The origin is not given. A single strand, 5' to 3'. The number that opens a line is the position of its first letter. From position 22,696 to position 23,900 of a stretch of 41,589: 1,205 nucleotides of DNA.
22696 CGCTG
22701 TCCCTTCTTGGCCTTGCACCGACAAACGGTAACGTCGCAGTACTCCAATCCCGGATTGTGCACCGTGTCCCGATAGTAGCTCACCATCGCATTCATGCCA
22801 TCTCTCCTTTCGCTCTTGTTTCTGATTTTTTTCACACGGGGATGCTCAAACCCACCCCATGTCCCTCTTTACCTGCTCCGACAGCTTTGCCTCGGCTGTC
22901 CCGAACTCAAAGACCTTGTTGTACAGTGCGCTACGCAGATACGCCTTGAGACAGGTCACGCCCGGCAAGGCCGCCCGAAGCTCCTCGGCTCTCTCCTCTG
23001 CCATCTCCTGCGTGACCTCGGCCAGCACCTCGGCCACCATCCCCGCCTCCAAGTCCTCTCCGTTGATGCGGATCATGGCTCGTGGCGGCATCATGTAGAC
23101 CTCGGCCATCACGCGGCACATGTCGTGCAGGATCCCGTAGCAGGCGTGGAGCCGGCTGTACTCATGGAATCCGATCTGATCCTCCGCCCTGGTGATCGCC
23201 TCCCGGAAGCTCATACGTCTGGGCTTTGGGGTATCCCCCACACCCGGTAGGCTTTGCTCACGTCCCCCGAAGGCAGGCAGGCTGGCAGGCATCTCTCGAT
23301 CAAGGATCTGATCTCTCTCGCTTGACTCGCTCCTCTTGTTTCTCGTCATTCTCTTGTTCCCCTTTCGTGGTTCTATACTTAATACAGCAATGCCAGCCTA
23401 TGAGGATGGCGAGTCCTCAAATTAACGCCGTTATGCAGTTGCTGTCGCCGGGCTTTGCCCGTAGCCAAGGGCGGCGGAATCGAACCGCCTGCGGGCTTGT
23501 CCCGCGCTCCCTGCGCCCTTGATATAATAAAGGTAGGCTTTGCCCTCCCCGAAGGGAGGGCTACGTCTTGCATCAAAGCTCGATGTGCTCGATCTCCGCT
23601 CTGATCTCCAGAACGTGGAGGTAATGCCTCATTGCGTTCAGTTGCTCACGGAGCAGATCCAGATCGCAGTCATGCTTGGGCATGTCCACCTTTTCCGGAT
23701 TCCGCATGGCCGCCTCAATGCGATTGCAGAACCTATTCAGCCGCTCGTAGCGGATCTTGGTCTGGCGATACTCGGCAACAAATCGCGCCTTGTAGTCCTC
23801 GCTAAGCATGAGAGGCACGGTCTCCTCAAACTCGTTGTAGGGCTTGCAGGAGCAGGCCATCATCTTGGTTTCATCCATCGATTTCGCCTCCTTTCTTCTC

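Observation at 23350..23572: Structured intergenic element: tRNA-like cloverleaf ending in a phiX174/pC194-type nick motif, upstream of an HUH Rep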

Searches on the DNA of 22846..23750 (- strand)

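Call 5: search_rna_families(source=window, start=23150, end=23750, threshold=evalue, max_evalue=10, show_alignments=5)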
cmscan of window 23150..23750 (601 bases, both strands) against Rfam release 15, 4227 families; matches with E-value up to 10: 7.
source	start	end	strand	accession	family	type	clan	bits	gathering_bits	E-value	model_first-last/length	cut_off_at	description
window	23465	23522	-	RF01852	tRNA-Sec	Gene; tRNA;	CL00001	28.4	47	0.0016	1-91/91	no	Selenocysteine transfer RNA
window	23539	23561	-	RF02795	Pab91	Gene; snRNA; snoRNA; HACA-box;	-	22.4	71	0.1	1-57/57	no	Pab91 RNA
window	23500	23569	+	RF02837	anti-hemB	Gene; sRNA;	-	18.1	49.5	0.11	1-81/81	no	Burkholderia RNA 7 (anti-hemB)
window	23531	23572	-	RF02940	COG3860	Cis-reg;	-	14.6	42.5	0.99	1-54/54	no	COG3860 RNA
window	23392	23541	-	RF02424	Bp2_287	Gene; sRNA;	-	11.6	70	4.2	1-174/174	no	Burkholderia sRNA Bp2_Cand287_SIPHT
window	23515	23563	-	RF01762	whalefall-1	Gene; sRNA;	-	11.3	37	8.1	1-56/56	no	Whalefall-1 RNA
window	23433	23562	+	RF02656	sot0042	Gene; sRNA;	-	10.5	88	3.4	1-174/174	no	Sense overlapping transcript RNA 0042 (sot)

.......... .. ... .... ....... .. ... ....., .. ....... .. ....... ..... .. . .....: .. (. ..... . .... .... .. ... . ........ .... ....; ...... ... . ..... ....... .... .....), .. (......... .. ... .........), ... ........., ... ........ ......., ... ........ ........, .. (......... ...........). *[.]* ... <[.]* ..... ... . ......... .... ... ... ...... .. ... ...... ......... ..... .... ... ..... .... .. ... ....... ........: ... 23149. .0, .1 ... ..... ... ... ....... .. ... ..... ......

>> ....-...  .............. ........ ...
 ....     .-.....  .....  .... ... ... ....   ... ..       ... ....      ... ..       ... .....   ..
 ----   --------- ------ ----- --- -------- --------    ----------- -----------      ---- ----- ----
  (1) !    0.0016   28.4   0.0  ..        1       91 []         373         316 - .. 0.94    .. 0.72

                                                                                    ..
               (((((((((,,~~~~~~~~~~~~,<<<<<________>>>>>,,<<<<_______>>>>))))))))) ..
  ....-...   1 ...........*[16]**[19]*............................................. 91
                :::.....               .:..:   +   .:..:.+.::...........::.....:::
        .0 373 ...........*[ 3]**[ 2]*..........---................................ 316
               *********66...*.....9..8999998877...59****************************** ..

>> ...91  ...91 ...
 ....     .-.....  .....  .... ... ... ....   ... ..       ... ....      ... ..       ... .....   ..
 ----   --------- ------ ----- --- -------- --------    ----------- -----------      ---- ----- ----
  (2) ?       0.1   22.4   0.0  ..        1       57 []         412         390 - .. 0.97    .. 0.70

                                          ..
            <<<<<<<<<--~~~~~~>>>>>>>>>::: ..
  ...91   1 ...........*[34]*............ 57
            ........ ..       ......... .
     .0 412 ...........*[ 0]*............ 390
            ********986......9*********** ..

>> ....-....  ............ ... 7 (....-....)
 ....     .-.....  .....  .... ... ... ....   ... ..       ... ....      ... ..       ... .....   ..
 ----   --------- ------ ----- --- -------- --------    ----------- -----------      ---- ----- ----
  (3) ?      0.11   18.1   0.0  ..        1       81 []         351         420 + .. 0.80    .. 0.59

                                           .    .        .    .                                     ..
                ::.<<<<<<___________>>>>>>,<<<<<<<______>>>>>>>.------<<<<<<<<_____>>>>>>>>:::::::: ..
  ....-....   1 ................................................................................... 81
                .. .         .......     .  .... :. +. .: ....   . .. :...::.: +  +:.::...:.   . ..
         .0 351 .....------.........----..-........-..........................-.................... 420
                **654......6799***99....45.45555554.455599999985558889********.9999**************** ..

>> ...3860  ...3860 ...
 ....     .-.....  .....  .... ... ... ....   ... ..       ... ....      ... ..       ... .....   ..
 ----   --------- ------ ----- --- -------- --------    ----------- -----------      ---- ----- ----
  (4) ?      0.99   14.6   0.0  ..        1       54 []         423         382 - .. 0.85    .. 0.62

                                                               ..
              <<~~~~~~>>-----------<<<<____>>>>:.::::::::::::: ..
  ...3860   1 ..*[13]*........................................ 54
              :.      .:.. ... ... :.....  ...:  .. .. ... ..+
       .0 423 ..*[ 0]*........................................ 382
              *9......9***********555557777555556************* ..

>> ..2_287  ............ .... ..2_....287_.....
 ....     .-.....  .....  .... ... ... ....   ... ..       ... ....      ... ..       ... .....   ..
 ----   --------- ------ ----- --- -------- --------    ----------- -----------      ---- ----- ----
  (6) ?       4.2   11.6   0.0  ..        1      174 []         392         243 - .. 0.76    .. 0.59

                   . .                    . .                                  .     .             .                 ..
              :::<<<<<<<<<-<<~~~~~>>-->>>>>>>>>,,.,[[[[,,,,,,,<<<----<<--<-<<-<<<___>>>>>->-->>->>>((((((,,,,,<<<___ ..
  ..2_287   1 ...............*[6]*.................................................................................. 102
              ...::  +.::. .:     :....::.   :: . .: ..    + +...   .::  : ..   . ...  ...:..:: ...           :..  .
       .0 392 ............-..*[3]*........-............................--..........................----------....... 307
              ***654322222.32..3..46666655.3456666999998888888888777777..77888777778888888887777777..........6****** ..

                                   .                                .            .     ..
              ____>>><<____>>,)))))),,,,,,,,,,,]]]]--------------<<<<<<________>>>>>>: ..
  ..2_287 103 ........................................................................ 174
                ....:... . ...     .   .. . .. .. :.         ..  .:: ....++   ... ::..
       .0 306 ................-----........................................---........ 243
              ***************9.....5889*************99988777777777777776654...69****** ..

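Call 44: build_rna_model(alignment_id=A3, structure=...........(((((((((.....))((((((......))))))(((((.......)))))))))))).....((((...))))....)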
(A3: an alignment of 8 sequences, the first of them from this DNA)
Model R1 built from alignment A3 (8 sequences, 89 columns); structure: as given.
model positions 83; base pairs 22; branch points 3; effective number of sequences 2.66; information 0.684 bits per position. Calibrated on 0.2 Mb of random sequence (short: E-values are rough).
structure used (alignment columns):
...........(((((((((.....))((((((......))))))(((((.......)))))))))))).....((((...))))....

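Call 46: search_with_rna_model(model_id=R1, sources=[window, L001, L002, L005, L007, L113, L116, L117, L118, L119, L120, L123, L124, L127, L128, L129, L130, L133, L134, L137, L138, L139, L140, L141, L143, L146, L147, L148, L149, L150, L151, L157, L158, L159, L160, L161, L162, L168, L169, L171, L173, L174, L176, L180, L181, L182, L183, L185, L186, L187, L188, L189, L191, L192, L193, L194, L195, L196, L197, L199, L201, L203, L204, L206], max_evalue=1, make_alignment=true)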
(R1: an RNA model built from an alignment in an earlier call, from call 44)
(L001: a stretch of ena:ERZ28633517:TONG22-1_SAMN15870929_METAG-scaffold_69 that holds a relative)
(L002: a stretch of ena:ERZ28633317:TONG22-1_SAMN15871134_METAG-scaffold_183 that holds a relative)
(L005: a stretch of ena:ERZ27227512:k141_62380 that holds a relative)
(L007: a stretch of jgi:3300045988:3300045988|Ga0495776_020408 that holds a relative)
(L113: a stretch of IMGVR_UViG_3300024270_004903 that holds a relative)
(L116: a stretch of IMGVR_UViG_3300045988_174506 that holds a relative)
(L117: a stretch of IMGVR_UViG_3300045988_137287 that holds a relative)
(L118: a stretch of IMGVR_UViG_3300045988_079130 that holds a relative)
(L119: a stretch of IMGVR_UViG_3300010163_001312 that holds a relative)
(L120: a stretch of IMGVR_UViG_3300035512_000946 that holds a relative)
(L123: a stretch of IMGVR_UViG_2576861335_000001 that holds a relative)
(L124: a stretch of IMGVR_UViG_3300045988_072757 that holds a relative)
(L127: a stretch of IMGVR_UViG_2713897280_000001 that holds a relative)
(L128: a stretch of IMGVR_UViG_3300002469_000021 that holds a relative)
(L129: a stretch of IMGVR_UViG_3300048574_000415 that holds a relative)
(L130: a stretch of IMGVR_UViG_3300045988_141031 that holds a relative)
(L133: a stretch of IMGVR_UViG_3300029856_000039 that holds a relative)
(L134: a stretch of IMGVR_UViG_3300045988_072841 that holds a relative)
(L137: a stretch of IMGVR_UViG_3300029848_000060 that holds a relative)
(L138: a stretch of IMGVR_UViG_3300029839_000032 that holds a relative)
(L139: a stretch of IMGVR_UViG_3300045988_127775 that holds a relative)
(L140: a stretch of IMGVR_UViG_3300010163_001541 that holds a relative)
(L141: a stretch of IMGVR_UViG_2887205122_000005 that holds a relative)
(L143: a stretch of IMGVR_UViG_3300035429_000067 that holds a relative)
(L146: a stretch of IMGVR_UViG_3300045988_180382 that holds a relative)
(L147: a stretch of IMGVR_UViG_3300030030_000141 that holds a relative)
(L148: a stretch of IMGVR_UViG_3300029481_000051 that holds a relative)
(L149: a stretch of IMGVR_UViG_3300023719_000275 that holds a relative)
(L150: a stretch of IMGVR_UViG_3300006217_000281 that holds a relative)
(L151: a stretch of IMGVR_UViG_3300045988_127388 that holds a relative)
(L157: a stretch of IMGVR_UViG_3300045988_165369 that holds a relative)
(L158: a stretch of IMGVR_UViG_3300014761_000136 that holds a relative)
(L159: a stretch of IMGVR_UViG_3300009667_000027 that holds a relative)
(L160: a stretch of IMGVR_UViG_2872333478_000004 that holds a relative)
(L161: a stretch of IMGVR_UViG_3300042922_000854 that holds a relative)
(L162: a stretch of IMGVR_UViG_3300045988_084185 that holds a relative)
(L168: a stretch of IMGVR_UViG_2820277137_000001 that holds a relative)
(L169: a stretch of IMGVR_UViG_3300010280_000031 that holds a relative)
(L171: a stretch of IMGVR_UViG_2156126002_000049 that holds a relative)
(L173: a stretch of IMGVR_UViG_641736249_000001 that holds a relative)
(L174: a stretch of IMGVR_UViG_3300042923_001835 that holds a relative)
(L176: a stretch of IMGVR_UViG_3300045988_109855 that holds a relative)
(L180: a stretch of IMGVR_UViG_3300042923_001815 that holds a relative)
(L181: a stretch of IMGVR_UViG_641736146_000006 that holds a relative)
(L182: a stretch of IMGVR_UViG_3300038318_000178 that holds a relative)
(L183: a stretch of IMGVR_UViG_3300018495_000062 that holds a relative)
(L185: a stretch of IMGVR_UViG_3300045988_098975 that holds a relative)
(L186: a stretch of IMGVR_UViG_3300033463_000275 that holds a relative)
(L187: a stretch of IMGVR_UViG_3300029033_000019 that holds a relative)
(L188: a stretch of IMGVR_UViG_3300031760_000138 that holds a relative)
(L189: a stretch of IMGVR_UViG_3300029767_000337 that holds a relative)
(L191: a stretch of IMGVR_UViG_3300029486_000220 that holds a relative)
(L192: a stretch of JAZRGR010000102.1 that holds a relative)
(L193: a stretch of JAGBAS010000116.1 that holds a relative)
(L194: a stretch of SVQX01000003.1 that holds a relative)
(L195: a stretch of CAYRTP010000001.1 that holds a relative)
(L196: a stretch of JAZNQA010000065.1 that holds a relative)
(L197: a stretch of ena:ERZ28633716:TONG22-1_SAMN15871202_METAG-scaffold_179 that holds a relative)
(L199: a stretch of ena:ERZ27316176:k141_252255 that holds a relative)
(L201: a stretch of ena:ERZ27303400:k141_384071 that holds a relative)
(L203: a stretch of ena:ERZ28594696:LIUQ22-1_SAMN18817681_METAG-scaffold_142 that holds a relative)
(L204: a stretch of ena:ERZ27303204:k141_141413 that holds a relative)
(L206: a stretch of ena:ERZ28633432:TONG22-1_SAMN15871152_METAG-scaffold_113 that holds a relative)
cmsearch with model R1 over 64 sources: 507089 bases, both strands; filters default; matches with E-value up to 1: 16.
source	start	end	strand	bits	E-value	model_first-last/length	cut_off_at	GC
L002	4268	4352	+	93.9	6.7e-23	1-83/83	no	0.65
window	23448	23530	-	90.3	6.9e-22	1-83/83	no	0.65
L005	4148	4231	+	90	8.7e-22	1-83/83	no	0.64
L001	4208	4291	+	88.3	2.6e-21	1-83/83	no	0.63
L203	2135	2219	+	83.1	7.3e-20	1-83/83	no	0.6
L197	1707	1786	+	82.5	1.1e-19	1-83/83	no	0.65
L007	4254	4334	+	78.3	1.6e-18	1-83/83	no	0.62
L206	1810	1890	+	58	8.1e-13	1-83/83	no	0.44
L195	5225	5309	+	38.8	1.9e-07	1-83/83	no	0.6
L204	1727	1812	+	33.7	5.3e-06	1-83/83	no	0.57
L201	1455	1540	+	32.7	1e-05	1-83/83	no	0.53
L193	5308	5378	+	22.1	0.0092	1-83/83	no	0.44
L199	341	417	+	17.3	0.21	1-83/83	no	0.57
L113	2559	2631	+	16.6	0.32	1-83/83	no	0.44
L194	5059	5131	+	16.6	0.32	1-83/83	no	0.44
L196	3672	3742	+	16.6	0.33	1-83/83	no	0.62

Alignment A4: 16 matches aligned to the model, 99 columns, each read 5' to 3' on its own strand. Consensus structure (alignment columns), stored with it:
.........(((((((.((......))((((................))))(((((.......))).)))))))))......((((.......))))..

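Call 69: search_rna_families(sources=[L208, L199, L201, L206], threshold=evalue, max_evalue=0.1, show_alignments=2)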
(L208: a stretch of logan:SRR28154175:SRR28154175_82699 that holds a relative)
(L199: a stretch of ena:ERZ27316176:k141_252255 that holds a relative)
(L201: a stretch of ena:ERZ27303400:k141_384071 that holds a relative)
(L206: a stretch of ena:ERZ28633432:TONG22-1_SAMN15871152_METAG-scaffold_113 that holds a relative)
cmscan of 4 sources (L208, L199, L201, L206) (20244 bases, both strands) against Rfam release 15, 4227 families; matches with E-value up to 0.1: 0.
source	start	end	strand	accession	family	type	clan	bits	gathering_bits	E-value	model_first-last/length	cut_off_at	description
